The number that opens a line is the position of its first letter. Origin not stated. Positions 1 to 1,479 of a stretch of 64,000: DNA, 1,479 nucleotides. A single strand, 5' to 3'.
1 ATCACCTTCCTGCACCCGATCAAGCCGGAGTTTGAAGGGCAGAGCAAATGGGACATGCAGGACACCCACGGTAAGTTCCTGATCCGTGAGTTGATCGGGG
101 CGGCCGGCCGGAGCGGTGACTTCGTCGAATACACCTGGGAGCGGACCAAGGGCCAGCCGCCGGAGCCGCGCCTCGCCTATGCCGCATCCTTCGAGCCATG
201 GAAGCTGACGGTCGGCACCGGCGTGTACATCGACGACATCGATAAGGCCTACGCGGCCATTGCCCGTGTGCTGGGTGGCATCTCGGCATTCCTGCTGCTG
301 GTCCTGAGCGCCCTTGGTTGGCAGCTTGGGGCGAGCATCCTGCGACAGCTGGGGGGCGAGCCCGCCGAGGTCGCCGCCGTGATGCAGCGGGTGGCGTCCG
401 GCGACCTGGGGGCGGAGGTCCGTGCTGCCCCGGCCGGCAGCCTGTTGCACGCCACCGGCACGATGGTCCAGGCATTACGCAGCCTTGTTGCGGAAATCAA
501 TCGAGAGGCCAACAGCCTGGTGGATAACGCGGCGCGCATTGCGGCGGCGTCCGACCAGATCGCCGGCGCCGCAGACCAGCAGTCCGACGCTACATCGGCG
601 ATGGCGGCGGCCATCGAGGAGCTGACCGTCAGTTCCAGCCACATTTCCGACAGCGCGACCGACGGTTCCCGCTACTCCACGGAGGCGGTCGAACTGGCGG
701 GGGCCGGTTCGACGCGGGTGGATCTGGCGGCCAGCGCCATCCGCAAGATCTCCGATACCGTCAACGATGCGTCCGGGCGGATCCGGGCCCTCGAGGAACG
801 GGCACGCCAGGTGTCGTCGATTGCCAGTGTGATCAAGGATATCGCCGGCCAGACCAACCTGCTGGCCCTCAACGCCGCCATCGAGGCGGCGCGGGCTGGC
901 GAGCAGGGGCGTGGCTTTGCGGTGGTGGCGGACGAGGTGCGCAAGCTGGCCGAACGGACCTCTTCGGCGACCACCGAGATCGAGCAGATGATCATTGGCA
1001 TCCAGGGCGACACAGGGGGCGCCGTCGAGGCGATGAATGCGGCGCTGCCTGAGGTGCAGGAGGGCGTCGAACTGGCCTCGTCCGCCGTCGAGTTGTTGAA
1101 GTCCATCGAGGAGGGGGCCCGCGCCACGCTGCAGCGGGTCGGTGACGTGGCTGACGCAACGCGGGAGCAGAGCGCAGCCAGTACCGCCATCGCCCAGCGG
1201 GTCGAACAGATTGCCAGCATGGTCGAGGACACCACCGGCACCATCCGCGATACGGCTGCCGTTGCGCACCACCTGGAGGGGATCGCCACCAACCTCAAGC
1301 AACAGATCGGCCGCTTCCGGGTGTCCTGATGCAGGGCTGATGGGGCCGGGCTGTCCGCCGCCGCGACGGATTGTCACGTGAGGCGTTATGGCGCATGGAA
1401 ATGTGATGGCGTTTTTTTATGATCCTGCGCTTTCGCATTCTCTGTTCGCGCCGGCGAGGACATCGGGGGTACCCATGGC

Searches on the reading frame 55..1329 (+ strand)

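Call 33: search_protein_families(library=pfam, proteins=[window:55-1329:+], max_evalue=0.00001)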
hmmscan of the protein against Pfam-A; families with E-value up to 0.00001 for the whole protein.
window:55-1329:+ (424 aa): 4 families
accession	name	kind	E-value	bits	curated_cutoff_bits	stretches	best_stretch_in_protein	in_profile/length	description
PF00015.26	MCPsignal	-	5.3e-45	153.8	34.6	1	227-389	9-171/172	Methyl-accepting chemotaxis protein (MCP) signalling domain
PF17200.10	sCache_2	-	7.4e-18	65.4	25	1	1-71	83-154/155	Single Cache domain 2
PF08269.17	dCache_2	-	2.5e-13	50.3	26.5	1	1-65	123-189/298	Cache domain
PF06103.16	DUF948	-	1.9e-07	31.6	37.2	0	131-198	21-88/89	Bacterial protein of unknown function (DUF948)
